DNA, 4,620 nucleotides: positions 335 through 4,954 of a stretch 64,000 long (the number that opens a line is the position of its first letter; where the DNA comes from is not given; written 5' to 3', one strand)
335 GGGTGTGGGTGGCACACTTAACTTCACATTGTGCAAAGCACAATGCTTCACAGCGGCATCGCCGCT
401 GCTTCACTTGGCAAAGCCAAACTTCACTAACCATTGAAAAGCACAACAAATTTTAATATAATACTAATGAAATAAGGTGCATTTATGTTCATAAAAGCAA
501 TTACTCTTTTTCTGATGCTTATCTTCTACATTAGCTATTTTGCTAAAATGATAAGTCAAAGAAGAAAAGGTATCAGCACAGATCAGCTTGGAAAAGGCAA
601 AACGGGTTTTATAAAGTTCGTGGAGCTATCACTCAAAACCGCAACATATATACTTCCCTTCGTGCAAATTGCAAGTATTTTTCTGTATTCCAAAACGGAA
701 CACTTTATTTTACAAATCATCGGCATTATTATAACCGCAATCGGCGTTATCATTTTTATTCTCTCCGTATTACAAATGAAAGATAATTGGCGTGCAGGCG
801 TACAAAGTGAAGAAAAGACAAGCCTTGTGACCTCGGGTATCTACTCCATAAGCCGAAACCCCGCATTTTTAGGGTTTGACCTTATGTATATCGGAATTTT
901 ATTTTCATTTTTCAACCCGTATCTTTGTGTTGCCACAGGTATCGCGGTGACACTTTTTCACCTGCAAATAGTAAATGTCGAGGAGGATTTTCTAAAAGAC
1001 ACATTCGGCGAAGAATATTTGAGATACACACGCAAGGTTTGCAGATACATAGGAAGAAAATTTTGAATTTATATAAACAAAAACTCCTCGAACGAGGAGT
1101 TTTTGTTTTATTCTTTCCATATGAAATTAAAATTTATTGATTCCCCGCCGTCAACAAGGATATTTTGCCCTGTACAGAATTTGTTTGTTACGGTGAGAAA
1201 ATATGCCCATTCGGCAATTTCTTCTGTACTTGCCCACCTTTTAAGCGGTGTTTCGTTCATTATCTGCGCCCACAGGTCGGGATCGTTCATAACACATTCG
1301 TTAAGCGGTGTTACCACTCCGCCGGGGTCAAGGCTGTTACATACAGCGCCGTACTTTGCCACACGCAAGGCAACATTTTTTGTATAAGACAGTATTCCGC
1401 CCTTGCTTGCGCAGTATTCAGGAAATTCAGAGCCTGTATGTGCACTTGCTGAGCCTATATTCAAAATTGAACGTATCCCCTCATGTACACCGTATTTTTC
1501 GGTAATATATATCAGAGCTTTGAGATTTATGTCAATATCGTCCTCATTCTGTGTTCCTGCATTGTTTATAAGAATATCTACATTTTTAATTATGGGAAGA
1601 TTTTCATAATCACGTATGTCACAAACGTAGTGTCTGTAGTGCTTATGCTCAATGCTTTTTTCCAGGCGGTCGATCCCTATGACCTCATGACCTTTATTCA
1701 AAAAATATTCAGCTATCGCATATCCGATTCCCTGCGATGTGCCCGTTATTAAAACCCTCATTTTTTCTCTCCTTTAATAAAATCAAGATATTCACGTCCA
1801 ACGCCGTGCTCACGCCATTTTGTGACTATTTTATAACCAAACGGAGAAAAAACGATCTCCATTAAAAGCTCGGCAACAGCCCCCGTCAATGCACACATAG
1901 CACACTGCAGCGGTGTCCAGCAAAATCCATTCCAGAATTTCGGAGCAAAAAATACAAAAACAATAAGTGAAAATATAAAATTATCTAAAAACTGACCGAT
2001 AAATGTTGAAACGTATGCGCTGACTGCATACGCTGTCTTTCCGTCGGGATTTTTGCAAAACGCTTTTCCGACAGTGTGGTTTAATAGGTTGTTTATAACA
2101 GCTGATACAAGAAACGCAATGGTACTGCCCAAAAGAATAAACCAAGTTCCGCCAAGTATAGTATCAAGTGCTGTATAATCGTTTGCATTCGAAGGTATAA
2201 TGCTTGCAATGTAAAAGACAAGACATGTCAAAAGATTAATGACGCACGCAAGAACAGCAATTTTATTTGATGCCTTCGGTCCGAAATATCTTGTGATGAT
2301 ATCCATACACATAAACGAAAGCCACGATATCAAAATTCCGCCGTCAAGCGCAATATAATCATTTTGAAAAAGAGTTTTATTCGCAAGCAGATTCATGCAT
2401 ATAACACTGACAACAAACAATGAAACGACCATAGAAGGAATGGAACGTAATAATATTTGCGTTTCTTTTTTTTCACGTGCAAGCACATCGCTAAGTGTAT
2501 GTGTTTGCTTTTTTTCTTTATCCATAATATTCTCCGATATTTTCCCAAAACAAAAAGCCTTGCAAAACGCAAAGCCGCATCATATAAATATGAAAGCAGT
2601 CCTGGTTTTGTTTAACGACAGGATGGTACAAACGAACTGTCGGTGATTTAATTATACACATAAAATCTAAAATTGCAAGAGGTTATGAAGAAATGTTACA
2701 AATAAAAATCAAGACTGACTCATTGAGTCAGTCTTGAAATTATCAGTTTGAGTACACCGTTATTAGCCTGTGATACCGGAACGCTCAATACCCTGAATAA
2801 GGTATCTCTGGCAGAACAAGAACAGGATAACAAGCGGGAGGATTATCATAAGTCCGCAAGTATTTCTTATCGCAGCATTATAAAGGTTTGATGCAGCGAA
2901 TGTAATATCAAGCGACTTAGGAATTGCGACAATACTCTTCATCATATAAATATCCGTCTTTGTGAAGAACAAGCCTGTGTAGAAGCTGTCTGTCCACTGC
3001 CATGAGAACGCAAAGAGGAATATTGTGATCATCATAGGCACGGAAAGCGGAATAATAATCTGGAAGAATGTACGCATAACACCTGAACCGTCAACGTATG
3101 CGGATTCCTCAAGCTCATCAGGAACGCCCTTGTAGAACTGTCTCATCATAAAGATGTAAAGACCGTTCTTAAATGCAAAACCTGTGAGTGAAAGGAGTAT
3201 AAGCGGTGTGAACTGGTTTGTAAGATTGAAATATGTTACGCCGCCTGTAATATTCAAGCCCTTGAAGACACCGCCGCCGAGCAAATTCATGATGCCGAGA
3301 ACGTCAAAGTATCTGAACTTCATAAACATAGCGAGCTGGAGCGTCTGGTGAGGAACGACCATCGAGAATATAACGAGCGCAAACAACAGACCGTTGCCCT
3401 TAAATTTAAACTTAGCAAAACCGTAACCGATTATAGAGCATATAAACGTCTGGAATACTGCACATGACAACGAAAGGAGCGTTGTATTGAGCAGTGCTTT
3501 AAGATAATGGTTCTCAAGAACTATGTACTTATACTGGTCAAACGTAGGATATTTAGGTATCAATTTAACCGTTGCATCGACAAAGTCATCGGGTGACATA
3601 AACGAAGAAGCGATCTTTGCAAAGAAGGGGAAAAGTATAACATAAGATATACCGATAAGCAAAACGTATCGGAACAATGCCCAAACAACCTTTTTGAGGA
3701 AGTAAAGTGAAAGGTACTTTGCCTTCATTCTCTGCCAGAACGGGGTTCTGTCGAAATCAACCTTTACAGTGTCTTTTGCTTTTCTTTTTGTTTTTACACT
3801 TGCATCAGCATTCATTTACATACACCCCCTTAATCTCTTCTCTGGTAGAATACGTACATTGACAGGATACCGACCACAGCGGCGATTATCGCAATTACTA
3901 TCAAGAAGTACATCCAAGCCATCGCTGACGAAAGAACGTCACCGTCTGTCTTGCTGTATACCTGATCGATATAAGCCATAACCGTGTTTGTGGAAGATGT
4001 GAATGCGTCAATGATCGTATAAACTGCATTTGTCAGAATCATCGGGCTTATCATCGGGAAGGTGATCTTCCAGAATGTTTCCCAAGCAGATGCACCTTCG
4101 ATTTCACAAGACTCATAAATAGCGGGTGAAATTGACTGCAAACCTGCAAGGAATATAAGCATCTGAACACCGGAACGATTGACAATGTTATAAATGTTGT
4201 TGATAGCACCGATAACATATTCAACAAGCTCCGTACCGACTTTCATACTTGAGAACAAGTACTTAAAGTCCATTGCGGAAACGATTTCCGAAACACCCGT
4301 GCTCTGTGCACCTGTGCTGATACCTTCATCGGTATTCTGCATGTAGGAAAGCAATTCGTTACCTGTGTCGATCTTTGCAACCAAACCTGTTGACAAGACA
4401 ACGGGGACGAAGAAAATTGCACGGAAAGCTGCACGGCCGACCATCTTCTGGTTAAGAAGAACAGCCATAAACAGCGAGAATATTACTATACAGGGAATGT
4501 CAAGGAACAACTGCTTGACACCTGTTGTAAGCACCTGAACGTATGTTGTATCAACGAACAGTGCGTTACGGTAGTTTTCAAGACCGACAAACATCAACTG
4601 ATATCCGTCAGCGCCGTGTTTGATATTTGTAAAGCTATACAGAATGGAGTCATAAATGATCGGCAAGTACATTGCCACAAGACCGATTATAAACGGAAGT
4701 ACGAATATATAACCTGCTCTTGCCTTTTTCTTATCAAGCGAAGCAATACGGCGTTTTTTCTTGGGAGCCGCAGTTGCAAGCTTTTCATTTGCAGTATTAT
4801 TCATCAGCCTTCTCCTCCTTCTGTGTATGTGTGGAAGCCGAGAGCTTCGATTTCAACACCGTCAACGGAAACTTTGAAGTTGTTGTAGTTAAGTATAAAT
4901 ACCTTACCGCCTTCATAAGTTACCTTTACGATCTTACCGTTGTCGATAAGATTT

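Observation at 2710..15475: Seven-gene operon: one giant binding protein, two permease pairs, no ATPase, plus an NHL-TPR-Yip1 membrane protein and an 1133-aa secreted protein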

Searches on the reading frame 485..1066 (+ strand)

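Call 7: search_protein_families(library=pfam, proteins=[window:485-1066:+], max_evalue=0.001)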
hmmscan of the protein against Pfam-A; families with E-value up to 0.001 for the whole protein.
window:485-1066:+ (193 aa): 3 families
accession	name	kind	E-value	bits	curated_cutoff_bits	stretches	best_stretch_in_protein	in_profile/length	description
PF04191.18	PEMT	-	2.2e-11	44.6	25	1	78-176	4-104/105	Phospholipid methyltransferase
PF04140.19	ICMT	-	2.6e-08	34.6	24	1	83-170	4-93/95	Isoprenylcysteine carboxyl methyltransferase (ICMT) family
PF06966.17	DUF1295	-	6.5e-06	26.2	20.4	1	71-184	115-234/235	Protein of unknown function (DUF1295)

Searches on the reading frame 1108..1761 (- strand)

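Call 7: search_protein_families(library=pfam, proteins=[window:1108-1761:-], max_evalue=0.001)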
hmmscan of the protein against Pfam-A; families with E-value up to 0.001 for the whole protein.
window:1108-1761:- (217 aa): 3 families
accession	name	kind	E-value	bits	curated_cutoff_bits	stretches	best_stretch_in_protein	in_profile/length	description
PF13561.12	adh_short_C2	-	5.9e-26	91.9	27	1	9-206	3-234/236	Enoyl-(Acyl carrier protein) reductase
PF00106.31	adh_short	-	2.5e-20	73.3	26.6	1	3-156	3-189/195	short chain dehydrogenase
PF01370.27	Epimerase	-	4.6e-07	29.9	20.9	1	3-73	1-76/240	NAD dependent epimerase/dehydratase family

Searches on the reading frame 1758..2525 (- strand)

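Call 7: search_protein_families(library=pfam, proteins=[window:1758-2525:-], max_evalue=0.001)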
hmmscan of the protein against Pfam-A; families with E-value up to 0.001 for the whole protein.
window:1758-2525:- (255 aa): 1 family
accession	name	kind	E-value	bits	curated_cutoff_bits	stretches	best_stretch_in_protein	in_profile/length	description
PF02592.20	Vut_1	-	1.5e-28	100.5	27.2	1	61-231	1-150/152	Putative vitamin uptake transporter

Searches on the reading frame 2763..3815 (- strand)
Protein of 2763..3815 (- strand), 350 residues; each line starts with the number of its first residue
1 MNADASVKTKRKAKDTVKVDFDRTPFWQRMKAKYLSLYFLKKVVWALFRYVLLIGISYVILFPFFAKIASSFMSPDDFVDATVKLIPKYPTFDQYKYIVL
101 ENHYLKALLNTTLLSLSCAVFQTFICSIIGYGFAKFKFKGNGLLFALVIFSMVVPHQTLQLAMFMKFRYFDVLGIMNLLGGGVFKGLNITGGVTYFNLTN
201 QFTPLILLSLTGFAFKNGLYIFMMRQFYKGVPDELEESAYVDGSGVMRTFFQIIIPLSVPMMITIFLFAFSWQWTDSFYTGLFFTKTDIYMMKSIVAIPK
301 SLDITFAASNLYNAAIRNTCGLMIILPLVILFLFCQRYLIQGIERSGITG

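Call 4: search_protein_families(library=pfam, proteins=[window:2763-3815:-], max_evalue=0.01)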
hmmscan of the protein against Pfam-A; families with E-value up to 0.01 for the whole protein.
window:2763-3815:- (350 aa): 1 family
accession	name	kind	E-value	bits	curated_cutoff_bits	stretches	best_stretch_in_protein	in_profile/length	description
PF00528.27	BPD_transp_1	-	1.4e-13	51.4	26.4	1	128-343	3-182/184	Binding-protein-dependent transport system inner membrane component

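Call 5: search_protein_families(library=ncbifam, proteins=[window:2763-3815:-], max_evalue=0.01)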
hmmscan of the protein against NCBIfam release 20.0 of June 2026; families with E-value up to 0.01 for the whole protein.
window:2763-3815:- (350 aa): 10 families
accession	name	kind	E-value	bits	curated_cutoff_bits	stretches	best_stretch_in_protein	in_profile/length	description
NF040932.1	ABC_arch_GlcU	equivalog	1.1e-17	64.6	340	2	196-345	127-266/272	glucose ABC transporter permease GlcU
NF008210.0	PRK10973.1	equivalog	1.7e-17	64.1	297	1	218-343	156-276/281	sn-glycerol-3-phosphate ABC transporter permease UgpE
NF008231.0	PRK10998.1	equivalog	2.2e-17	63.6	261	1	50-349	17-295/296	maltose ABC transporter permease MalG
NF040839.1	tungstate_WtpB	equivalog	3.3e-09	36.7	340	1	92-270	30-190/251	tungstate ABC transporter permease WtpB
TIGR01581.1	Mo_ABC_porter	hypoth_equivalog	9.1e-08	31.8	210.3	1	219-272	117-170/225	ABC transporter permease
NF007044.0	PRK09497.1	equivalog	1.1e-06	28.4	348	1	55-270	15-215/285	spermidine/putrescine ABC transporter permease PotB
NF007047.0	PRK09500.1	equivalog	1.1e-05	25.1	326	1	89-179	41-132/257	spermidine/putrescine ABC transporter permease PotC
TIGR02139.1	permease_CysT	equivalog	2.1e-05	24.2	246.1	1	91-298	35-223/265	sulfate ABC transporter permease subunit CysT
NF006939.0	PRK09421.1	equivalog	8.3e-05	22.1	262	1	100-271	4-159/230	molybdate ABC transporter permease subunit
TIGR02141.1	modB_ABC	equivalog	0.0001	22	182.6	0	114-271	2-146/208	molybdate ABC transporter permease subunit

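Call 84: search_solved_structures(query=window:2763-3815:-, max_evalue=0.001)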
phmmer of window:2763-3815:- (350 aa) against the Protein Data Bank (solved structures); distinct sequences matched with E-value up to 0.001: 8.
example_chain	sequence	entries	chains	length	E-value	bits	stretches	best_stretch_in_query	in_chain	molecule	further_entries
7cad_B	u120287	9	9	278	2.8e-16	62.7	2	214-348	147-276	ABC transporter, permease protein SugB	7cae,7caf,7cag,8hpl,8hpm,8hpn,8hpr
8ja7_B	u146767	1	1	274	6.4e-16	61.6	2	208-348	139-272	Trehalose transport system permease protein SugB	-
4tqu_N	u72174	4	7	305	1.5e-10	43.9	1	210-348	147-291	AlgM2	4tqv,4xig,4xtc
2r6g_G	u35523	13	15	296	1.7e-10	43.7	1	119-350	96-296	Maltose transport system permease protein malG | Maltose transporter subunit; membrane component of ABC superfamily | Binding-protein-dependent transport system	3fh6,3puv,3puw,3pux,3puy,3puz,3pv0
9bcr_I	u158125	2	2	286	3.1e-07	33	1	128-340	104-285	Maltose/maltodextrin transport system permease protein MalG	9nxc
8y5g_B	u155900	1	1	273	6.8e-05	25.3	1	53-268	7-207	Spermidine/putrescine ABC transporter permease PotB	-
8y5f_B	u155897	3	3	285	0.00011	24.7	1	52-268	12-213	Spermidine/putrescine transport system permease protein PotB | Spermidine/putrescine ABC transporter membrane protein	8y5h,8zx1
8y5i_B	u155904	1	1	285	0.00012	24.4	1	52-268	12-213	Spermidine/putrescine transport system permease protein PotB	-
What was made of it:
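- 2763..3815 (-): Permease G2 (MalG/UgpE-type, 350 aa), EAA loop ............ Call 84: closest solved chains are SugB, AlgM2 and MalG.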

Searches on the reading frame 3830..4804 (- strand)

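Call 4: search_protein_families(library=pfam, proteins=[window:3830-4804:-], max_evalue=0.01)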
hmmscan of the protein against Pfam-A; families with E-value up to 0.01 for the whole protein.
window:3830-4804:- (324 aa): 1 family
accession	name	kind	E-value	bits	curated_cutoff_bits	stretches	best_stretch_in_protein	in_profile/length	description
PF00528.27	BPD_transp_1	-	2.1e-10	41.1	26.4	1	215-321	69-176/184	Binding-protein-dependent transport system inner membrane component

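Call 5: search_protein_families(library=ncbifam, proteins=[window:3830-4804:-], max_evalue=0.01)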
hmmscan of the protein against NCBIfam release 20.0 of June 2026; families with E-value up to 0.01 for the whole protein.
window:3830-4804:- (324 aa): 8 families
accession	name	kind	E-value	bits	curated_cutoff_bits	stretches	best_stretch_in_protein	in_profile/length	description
NF007852.0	PRK10561.1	equivalog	4.6e-11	43.1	335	1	31-311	14-283/295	sn-glycerol-3-phosphate ABC transporter permease UgpA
NF040932.1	ABC_arch_GlcU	equivalog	1.8e-06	27.8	340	1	208-268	145-202/272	glucose ABC transporter permease GlcU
NF008232.0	PRK10999.1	equivalog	0.00024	19.9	392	1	215-255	390-432/520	maltose ABC transporter permease MalF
TIGR00969.1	3a0106s02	subfamily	0.00051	19.6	240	1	222-265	166-209/272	sulfate ABC transporter permease subunit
NF006939.0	PRK09421.1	equivalog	0.0012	18.3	262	0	222-286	116-179/230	molybdate ABC transporter permease subunit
TIGR01581.1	Mo_ABC_porter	hypoth_equivalog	0.0017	17.9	210.3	0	219-270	123-174/225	ABC transporter permease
TIGR02141.1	modB_ABC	equivalog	0.0039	16.9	182.6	1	222-264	103-145/208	molybdate ABC transporter permease subunit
NF043074.1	MMSYN1_0196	equivalog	0.0093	15.3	350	0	218-280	157-217/277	spermidine/putrescine ABC transporter permease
